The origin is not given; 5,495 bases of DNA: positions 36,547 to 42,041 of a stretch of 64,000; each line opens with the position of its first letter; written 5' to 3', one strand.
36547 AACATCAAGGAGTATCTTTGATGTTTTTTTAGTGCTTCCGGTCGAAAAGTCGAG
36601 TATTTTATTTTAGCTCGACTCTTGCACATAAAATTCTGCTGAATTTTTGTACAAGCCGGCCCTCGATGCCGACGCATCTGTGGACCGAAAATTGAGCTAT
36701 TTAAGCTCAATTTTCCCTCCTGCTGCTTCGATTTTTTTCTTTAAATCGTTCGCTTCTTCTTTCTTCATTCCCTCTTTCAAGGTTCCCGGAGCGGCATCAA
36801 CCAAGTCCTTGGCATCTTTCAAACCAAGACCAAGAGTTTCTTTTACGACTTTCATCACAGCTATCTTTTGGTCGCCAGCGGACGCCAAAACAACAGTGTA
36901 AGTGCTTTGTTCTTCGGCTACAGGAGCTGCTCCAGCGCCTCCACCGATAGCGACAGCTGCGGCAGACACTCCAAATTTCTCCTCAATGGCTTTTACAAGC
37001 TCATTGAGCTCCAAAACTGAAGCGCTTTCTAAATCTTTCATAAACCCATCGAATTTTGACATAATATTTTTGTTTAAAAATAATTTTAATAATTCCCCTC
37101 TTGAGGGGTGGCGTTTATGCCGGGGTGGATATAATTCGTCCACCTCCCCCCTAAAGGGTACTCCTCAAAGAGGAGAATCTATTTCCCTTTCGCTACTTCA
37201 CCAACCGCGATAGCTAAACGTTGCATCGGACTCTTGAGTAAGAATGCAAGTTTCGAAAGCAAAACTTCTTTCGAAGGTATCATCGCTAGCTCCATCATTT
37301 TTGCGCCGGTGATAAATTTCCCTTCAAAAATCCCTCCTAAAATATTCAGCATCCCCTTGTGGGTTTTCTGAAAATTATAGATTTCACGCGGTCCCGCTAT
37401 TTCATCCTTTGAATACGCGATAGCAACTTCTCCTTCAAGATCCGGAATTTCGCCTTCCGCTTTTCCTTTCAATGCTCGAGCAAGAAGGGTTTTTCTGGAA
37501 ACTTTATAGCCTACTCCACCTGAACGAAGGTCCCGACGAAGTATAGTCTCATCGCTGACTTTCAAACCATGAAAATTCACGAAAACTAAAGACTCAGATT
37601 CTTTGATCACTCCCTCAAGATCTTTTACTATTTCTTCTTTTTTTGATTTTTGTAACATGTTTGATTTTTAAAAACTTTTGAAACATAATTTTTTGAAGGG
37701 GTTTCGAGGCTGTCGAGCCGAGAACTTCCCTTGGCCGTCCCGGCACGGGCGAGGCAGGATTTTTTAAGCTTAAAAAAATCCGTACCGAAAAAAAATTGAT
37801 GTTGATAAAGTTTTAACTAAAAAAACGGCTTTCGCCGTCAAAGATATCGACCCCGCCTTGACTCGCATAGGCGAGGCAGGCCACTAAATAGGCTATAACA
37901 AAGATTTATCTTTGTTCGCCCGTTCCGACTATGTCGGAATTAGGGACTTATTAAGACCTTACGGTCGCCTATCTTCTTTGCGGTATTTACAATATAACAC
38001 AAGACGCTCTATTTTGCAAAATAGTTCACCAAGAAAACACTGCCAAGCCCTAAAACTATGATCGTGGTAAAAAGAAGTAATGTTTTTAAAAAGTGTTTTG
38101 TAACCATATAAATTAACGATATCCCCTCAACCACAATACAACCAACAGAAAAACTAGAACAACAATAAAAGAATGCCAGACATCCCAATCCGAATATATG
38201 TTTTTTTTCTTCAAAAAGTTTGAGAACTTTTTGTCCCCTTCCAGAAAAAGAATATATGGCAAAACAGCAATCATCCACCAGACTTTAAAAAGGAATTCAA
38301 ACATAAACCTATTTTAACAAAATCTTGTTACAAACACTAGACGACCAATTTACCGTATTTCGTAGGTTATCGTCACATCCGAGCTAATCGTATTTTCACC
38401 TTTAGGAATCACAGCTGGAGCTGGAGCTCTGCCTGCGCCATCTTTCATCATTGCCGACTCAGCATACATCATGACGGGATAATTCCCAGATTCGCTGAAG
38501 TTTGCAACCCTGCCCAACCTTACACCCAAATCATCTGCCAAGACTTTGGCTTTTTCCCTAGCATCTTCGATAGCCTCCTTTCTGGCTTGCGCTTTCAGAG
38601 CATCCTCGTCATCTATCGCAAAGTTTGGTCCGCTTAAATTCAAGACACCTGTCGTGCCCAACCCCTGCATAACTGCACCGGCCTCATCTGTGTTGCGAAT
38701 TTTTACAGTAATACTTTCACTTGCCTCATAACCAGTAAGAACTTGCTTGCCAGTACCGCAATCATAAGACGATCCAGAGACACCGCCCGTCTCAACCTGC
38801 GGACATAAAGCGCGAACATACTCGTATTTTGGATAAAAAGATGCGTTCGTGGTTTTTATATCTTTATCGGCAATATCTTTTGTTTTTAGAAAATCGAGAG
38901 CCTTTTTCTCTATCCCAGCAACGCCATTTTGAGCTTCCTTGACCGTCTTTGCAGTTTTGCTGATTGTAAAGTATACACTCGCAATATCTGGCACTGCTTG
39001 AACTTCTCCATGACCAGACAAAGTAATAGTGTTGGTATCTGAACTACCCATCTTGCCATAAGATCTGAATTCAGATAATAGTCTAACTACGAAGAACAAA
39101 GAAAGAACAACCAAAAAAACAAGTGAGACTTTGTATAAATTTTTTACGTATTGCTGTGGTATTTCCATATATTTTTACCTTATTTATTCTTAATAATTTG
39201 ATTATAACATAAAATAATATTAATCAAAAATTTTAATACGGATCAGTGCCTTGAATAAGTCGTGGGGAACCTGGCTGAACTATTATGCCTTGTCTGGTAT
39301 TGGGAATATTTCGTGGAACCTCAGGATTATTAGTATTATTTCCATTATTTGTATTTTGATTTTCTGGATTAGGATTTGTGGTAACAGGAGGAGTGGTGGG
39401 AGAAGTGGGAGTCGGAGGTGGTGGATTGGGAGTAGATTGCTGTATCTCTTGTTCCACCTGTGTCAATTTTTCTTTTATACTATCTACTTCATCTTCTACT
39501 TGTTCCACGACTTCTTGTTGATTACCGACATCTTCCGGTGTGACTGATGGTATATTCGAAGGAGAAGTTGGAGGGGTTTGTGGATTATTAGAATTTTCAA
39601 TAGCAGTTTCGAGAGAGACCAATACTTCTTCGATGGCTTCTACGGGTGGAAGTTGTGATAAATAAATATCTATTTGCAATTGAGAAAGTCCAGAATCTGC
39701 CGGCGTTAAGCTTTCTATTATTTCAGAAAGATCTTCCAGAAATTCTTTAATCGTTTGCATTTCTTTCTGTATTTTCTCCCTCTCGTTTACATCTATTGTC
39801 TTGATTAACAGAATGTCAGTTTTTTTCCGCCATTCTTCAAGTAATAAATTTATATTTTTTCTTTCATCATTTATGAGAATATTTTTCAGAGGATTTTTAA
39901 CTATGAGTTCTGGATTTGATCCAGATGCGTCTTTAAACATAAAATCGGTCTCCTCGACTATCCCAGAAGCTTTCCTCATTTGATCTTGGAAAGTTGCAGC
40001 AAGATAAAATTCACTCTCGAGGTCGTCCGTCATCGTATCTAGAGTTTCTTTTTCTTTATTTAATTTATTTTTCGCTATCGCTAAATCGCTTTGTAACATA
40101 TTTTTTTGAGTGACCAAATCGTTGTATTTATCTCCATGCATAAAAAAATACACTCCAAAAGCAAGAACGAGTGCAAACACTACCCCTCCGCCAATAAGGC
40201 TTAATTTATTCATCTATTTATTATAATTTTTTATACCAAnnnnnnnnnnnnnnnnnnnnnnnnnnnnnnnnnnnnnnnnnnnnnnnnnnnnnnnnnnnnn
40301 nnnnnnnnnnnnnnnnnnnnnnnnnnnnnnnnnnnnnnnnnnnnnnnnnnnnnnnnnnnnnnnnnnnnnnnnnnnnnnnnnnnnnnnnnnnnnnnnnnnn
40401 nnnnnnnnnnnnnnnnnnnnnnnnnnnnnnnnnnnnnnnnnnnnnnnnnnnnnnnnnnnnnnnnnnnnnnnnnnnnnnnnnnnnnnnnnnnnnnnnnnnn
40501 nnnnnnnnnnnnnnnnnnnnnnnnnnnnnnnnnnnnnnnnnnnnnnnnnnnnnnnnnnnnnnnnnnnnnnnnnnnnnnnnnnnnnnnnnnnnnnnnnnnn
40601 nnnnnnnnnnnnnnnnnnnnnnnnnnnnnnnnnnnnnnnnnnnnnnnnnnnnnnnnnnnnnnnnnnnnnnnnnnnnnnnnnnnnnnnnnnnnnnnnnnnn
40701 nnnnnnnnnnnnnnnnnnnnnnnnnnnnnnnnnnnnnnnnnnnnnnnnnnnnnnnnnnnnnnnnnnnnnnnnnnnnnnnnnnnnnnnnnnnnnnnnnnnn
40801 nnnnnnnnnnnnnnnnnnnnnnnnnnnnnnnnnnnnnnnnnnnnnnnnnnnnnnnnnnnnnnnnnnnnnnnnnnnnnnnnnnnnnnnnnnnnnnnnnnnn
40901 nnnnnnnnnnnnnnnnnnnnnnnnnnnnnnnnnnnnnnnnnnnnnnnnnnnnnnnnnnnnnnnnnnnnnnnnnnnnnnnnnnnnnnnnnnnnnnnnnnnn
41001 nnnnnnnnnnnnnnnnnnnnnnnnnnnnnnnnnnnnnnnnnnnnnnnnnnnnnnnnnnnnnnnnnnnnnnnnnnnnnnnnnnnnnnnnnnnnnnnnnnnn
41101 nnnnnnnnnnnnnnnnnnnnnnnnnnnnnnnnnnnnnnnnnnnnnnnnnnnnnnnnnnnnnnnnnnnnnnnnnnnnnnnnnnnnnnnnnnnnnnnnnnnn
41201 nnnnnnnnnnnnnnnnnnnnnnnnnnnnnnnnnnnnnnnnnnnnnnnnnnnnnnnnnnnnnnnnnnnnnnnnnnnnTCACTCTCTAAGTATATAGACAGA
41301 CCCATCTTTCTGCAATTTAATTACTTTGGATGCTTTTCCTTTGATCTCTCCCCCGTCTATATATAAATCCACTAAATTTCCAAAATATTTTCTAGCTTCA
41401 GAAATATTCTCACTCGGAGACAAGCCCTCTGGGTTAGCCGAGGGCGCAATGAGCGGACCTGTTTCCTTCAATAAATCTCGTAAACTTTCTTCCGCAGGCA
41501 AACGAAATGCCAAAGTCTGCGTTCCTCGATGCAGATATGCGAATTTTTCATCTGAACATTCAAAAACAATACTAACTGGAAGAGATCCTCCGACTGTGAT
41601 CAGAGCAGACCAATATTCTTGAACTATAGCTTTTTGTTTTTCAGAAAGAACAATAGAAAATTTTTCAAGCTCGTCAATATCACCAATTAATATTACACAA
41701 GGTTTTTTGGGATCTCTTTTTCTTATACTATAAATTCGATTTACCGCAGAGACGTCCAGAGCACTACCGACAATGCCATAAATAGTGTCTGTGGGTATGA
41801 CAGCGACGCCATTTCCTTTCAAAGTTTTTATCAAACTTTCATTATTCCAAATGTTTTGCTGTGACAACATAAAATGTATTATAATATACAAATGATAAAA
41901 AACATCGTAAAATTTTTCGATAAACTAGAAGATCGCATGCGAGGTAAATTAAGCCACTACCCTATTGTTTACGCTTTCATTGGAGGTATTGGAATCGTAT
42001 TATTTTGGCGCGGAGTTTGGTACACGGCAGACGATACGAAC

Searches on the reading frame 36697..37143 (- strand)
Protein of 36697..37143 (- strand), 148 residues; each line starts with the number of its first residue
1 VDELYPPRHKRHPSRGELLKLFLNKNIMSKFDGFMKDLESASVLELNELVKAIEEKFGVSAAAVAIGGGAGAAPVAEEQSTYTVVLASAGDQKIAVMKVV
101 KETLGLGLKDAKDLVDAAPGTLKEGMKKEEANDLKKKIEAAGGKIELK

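Call 26: search_protein_families(library=pfam, proteins=[window:36697-37143:-], max_evalue=0.001)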
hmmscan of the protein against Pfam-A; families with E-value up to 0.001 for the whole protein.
window:36697-37143:- (148 aa): 2 families
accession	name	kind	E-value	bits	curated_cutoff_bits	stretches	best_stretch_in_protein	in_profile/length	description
PF00542.24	Ribosomal_L12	-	5e-26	91.2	25.9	1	82-148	1-67/67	Ribosomal protein L7/L12 C-terminal domain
PF16320.10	Ribosomal_L12_N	-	1.3e-13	50.8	25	1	34-73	5-45/48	Ribosomal protein L7/L12 dimerisation domain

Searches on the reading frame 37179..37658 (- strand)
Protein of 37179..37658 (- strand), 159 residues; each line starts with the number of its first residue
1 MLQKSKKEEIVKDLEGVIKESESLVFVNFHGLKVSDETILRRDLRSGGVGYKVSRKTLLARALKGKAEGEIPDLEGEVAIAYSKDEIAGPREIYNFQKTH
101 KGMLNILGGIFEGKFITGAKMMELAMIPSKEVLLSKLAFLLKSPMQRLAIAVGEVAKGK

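Call 26: search_protein_families(library=pfam, proteins=[window:37179-37658:-], max_evalue=0.001)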
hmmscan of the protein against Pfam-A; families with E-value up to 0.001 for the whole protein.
window:37179-37658:- (159 aa): 1 family
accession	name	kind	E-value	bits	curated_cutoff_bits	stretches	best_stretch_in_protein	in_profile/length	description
PF00466.25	Ribosomal_L10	-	8.9e-20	71.1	22.8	1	4-94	3-95/100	Ribosomal protein L10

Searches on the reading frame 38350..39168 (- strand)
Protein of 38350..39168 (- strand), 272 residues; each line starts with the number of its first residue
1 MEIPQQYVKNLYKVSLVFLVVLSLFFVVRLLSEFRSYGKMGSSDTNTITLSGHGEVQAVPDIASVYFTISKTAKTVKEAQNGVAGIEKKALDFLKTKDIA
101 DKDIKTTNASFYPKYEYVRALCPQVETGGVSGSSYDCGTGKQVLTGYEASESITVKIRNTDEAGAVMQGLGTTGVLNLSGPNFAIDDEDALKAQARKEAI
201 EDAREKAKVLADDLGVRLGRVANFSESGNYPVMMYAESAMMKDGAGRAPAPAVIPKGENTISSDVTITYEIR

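Call 26: search_protein_families(library=pfam, proteins=[window:38350-39168:-], max_evalue=0.001)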
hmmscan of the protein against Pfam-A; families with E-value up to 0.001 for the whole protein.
window:38350-39168:- (272 aa): 1 family
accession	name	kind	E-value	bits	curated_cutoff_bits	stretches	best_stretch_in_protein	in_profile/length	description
PF04402.19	SIMPL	-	2e-51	175.6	25.2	1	48-269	1-205/205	Protein of unknown function (DUF541)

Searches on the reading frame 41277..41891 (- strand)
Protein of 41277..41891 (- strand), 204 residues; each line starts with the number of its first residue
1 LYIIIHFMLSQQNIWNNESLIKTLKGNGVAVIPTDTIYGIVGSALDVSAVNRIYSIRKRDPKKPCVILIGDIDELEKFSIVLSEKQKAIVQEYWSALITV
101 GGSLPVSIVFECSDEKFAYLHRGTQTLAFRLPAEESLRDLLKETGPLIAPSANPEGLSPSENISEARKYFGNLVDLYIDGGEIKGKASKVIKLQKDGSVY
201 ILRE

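Call 27: search_protein_families(library=pfam, proteins=[window:41277-41891:-], max_evalue=0.001)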
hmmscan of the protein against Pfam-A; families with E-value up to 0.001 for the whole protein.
window:41277-41891:- (204 aa): 1 family
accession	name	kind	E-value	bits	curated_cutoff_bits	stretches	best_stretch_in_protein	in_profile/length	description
PF01300.24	Sua5_yciO_yrdC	-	1.7e-35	122.5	25.1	1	23-204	2-177/178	Telomere recombination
